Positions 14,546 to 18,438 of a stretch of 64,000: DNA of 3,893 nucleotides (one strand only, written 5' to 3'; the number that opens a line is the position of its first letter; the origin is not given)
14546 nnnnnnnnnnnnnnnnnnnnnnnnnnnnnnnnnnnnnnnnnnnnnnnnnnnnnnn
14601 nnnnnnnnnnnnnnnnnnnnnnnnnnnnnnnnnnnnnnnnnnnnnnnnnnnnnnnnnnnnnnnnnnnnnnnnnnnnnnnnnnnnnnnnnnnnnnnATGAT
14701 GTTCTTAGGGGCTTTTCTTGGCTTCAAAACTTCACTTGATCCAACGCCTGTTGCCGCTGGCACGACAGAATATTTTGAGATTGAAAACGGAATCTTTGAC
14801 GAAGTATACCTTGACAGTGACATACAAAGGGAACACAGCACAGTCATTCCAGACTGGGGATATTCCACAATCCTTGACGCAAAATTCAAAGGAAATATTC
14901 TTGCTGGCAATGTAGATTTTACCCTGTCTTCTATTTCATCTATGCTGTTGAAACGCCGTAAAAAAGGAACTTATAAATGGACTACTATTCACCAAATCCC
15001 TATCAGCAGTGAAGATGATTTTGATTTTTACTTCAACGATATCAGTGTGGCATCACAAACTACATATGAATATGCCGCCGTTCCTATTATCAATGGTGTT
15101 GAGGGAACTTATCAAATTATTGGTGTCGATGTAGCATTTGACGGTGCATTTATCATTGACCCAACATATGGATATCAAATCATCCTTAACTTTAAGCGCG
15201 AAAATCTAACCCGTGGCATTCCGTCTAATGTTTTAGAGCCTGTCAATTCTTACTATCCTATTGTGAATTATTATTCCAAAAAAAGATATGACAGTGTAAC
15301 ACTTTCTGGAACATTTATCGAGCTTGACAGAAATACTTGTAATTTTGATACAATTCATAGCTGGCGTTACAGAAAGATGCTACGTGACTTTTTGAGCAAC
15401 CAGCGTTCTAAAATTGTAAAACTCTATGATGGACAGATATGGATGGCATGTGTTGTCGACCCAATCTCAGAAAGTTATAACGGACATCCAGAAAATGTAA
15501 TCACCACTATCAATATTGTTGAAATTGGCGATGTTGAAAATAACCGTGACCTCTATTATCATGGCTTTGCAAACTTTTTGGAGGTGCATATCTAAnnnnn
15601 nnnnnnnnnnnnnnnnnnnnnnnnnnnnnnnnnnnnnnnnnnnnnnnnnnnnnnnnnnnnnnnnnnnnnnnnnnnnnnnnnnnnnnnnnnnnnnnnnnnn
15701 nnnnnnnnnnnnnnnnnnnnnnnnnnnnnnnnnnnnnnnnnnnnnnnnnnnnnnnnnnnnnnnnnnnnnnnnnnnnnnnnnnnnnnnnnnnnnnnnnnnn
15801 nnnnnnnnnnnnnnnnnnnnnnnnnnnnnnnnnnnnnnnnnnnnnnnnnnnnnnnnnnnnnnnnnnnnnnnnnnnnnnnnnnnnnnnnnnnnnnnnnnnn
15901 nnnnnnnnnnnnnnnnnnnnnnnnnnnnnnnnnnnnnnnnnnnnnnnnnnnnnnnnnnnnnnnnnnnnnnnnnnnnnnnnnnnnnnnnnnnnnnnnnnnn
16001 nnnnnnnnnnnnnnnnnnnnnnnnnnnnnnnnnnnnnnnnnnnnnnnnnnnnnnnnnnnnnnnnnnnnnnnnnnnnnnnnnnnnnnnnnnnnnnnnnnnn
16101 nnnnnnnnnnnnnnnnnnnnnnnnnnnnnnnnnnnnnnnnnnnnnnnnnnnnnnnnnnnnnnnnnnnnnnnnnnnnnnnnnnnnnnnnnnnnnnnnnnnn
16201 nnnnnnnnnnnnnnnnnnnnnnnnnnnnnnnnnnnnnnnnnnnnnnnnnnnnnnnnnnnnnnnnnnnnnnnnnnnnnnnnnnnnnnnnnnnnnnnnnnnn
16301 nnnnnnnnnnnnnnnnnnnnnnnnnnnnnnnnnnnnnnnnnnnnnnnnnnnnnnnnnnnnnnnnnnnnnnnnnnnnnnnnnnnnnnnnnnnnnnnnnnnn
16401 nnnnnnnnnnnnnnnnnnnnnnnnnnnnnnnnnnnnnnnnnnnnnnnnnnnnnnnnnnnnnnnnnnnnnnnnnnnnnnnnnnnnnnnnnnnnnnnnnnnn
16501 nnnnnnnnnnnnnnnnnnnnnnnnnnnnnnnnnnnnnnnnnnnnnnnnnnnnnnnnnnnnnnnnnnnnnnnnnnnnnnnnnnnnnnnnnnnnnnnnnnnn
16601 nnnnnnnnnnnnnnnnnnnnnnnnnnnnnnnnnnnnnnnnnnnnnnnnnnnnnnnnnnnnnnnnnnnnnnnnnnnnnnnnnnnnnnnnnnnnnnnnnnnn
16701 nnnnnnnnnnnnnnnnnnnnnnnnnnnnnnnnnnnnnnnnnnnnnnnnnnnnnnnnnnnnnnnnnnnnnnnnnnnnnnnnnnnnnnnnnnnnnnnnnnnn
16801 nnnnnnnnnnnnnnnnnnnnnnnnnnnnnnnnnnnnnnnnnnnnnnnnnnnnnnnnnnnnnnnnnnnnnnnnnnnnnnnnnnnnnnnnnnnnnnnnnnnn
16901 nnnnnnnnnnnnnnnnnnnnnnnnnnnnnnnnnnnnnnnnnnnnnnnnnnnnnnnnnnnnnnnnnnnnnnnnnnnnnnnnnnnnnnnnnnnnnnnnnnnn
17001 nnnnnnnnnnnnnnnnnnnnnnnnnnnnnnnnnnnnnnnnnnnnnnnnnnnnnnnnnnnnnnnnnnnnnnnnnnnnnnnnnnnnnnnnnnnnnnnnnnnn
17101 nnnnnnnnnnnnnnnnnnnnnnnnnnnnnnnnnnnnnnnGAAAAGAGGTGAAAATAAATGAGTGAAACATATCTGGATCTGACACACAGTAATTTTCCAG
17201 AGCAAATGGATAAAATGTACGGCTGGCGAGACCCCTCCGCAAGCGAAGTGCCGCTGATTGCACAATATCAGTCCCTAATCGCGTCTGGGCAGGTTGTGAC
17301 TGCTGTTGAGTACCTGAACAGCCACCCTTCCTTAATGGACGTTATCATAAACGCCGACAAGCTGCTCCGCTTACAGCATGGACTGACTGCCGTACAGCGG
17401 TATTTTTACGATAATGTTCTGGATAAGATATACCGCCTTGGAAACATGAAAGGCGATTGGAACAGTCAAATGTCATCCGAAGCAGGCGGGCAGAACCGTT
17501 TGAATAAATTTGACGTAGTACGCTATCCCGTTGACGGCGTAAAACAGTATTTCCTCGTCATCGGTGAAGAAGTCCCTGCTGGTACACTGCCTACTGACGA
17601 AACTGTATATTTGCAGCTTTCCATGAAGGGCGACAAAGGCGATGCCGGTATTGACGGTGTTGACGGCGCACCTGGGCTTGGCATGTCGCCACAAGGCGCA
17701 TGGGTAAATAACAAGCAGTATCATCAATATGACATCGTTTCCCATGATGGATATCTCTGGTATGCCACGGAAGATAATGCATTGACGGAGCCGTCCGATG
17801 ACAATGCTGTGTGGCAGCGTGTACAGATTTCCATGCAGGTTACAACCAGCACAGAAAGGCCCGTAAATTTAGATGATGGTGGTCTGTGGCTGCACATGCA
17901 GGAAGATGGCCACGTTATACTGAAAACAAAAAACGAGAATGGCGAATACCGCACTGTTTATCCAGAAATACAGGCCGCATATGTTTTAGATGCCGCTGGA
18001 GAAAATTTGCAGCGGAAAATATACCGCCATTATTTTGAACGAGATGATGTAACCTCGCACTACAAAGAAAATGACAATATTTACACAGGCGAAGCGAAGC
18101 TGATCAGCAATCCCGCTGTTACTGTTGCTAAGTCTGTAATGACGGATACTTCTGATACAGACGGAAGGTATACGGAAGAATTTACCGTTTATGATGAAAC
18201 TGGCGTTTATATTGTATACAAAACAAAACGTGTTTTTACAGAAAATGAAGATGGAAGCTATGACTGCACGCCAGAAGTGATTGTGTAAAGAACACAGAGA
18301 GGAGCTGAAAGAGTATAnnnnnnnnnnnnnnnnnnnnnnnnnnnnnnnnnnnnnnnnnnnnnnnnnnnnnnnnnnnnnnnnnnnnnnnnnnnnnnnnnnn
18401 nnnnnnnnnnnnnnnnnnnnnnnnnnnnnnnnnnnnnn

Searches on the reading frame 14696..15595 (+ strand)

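Call 50: search_protein_families(library=phrogs, proteins=[window:14696-15595:+], max_evalue=0.0001)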
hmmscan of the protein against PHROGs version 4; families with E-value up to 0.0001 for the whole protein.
window:14696-15595:+ (299 aa): 1 family
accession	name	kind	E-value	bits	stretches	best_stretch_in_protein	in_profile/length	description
phrog_27355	-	unknown function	1.7e-87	294.5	1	11-298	11-303/304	-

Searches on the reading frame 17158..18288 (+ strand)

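Call 50: search_protein_families(library=phrogs, proteins=[window:17158-18288:+], max_evalue=0.0001)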
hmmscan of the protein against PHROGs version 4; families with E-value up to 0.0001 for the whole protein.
window:17158-18288:+ (376 aa): 2 families
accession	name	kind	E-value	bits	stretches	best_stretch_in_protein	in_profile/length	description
phrog_26419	-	tail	4.6e-09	36.3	1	9-245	59-288/567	tail fiber protein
phrog_5073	-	tail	1.4e-05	25.3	1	114-220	169-255/519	tail fiber protein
